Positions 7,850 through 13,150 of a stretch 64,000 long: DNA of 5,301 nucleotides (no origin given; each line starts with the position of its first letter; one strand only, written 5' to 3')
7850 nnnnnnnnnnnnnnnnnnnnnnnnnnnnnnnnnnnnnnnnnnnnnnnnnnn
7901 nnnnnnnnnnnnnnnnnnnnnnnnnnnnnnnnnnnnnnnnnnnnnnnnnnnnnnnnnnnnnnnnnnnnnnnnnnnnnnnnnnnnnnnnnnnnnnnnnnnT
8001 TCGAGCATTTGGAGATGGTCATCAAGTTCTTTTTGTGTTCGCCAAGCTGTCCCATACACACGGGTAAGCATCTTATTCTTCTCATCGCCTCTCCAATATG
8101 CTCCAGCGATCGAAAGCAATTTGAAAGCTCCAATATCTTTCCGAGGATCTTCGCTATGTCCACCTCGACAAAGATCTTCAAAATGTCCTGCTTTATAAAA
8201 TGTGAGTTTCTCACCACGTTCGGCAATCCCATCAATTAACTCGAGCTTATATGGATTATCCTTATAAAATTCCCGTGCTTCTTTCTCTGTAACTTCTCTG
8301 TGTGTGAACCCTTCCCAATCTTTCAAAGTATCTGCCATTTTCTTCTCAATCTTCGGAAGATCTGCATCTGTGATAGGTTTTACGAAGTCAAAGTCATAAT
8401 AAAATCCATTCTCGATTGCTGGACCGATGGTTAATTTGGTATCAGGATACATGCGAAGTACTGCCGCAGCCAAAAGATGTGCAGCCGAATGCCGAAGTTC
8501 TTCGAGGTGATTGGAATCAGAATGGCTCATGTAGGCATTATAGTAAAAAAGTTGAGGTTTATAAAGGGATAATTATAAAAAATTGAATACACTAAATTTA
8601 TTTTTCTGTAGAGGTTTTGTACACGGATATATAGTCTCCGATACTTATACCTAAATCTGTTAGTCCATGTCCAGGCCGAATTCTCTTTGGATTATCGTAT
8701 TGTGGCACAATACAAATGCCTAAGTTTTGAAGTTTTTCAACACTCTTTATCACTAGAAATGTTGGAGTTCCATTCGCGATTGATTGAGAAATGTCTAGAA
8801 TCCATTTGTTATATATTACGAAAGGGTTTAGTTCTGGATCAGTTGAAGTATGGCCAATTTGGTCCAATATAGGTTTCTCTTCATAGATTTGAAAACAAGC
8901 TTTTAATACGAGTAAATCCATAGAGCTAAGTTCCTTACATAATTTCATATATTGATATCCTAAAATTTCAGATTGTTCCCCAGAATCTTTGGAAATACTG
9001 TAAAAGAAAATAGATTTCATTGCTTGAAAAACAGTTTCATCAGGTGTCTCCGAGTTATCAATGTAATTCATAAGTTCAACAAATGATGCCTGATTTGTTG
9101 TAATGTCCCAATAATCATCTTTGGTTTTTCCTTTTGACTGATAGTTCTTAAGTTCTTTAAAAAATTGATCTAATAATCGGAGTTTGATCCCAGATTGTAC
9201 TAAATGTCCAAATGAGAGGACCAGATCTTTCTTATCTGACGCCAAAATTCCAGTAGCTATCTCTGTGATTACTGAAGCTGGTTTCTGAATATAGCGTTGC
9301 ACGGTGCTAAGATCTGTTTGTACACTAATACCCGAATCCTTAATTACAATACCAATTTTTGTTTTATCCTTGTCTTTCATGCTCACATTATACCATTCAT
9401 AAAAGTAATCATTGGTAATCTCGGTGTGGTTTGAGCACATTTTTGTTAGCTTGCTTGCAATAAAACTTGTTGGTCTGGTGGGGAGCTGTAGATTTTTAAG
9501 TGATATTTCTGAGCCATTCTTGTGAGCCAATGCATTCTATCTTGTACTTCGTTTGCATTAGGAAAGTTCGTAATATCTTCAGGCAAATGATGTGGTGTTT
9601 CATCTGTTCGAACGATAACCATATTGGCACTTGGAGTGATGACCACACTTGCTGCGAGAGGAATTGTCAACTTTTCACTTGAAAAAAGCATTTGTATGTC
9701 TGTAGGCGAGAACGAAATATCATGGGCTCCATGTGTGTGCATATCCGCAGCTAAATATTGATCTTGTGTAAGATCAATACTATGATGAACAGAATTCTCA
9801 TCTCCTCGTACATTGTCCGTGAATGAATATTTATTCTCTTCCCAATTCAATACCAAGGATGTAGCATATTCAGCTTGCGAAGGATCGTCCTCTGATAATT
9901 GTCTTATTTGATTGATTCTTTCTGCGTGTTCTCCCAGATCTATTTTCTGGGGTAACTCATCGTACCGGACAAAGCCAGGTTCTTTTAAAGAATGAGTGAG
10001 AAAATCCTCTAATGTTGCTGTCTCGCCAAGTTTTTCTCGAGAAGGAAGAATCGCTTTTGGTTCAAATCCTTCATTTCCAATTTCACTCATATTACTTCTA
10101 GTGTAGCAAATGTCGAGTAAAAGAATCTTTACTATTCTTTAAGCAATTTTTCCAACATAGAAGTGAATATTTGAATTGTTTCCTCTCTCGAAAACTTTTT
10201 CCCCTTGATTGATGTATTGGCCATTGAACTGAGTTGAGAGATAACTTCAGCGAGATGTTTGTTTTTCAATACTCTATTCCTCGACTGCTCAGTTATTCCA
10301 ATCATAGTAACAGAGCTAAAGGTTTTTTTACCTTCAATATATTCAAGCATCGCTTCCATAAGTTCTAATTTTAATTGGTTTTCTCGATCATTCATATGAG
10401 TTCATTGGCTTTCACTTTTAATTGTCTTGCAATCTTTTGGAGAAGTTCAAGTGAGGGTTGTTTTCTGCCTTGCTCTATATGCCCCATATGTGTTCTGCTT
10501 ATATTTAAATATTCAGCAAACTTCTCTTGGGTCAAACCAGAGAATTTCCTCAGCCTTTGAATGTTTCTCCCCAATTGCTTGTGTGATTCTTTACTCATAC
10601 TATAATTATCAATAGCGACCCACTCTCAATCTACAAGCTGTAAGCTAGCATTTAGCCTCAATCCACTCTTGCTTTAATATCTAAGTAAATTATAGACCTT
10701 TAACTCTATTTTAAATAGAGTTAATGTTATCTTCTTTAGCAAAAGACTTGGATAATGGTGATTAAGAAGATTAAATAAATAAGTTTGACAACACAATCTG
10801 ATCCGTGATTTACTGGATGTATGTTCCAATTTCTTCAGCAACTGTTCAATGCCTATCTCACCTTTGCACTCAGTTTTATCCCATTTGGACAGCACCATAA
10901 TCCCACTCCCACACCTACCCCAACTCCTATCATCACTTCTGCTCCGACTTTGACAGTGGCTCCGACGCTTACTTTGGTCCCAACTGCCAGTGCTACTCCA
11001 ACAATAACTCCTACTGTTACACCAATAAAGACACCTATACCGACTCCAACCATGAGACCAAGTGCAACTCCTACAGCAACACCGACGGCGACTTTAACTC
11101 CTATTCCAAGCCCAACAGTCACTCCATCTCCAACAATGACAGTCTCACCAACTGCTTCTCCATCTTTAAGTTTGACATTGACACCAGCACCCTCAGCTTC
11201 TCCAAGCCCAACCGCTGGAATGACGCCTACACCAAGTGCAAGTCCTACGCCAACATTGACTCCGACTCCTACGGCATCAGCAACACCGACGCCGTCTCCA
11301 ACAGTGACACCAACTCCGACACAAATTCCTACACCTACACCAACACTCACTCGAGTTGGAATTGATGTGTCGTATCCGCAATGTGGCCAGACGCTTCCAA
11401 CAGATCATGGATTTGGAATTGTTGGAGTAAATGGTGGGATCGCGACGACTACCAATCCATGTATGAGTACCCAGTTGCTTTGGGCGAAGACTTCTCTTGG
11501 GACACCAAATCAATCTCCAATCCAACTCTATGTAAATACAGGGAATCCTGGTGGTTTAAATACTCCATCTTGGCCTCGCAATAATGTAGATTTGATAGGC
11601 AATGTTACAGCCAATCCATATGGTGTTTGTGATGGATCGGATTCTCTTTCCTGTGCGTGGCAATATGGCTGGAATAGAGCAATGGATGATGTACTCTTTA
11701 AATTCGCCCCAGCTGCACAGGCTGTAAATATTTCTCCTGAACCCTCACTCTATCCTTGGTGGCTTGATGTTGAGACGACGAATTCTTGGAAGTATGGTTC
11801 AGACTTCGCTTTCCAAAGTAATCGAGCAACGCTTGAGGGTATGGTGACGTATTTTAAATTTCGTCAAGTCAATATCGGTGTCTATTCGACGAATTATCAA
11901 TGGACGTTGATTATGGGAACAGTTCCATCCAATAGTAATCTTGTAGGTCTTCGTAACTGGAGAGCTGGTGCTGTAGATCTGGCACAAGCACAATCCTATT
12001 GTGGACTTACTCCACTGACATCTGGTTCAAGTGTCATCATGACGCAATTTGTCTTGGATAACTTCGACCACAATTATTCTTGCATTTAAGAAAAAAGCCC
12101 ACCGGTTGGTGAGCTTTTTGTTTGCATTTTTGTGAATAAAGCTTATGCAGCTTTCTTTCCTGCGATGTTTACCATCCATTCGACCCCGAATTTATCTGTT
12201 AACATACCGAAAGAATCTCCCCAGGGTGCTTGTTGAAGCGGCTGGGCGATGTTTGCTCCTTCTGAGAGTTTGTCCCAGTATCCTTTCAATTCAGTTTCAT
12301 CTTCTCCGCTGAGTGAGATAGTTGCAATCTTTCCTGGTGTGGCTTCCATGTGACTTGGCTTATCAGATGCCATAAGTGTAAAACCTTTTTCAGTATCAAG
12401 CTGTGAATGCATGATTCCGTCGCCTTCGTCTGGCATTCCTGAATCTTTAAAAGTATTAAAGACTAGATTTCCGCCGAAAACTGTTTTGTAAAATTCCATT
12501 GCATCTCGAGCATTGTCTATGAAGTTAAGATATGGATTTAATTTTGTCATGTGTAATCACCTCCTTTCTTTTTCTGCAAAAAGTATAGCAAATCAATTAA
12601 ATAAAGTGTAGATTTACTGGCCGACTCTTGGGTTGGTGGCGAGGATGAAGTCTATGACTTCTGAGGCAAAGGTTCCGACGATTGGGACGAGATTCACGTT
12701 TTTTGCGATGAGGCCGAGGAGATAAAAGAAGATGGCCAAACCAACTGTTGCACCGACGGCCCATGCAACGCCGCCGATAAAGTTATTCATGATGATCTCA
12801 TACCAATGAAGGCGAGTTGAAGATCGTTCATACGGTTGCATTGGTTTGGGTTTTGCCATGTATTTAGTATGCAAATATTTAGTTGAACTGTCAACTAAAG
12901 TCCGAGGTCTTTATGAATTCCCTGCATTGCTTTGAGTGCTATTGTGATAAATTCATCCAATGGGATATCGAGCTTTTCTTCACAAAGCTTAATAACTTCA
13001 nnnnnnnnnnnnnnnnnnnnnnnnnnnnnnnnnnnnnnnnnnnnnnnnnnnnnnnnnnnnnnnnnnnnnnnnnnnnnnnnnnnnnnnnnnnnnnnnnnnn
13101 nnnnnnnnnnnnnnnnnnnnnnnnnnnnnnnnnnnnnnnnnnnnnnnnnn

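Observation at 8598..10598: XRE-HTH / small ORF / JAB(MPN+) metalloprotease / unknown 280-aa protein cassette next to thrS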

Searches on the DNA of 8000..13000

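Call 99: search_rna_families(source=window, start=8000, end=13000, threshold=evalue, max_evalue=1)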
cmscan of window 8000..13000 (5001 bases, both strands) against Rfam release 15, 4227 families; matches with E-value up to 1: 4.
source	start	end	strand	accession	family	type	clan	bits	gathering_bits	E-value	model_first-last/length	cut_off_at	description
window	12088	12154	-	RF01859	Phe_leader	Cis-reg; leader;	-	26.7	55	0.25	1-125/125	no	Phenylalanine leader peptide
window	12002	12144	+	RF02453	ncr952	Gene; sRNA;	-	26.2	100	0.007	1-143/143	no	Bacillus sRNA ncr952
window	12089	12180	-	RF00513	Trp_leader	Cis-reg; leader;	-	21.4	41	0.64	1-100/100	no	Tryptophan operon leader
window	11098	11184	+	RF02706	TeloSII_ncR30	Gene; sRNA;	-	18.5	86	0.54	1-226/226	no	TeloSII non coding RNA 30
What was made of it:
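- Tried and rejected: Only far sub-threshold matches (call 99).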
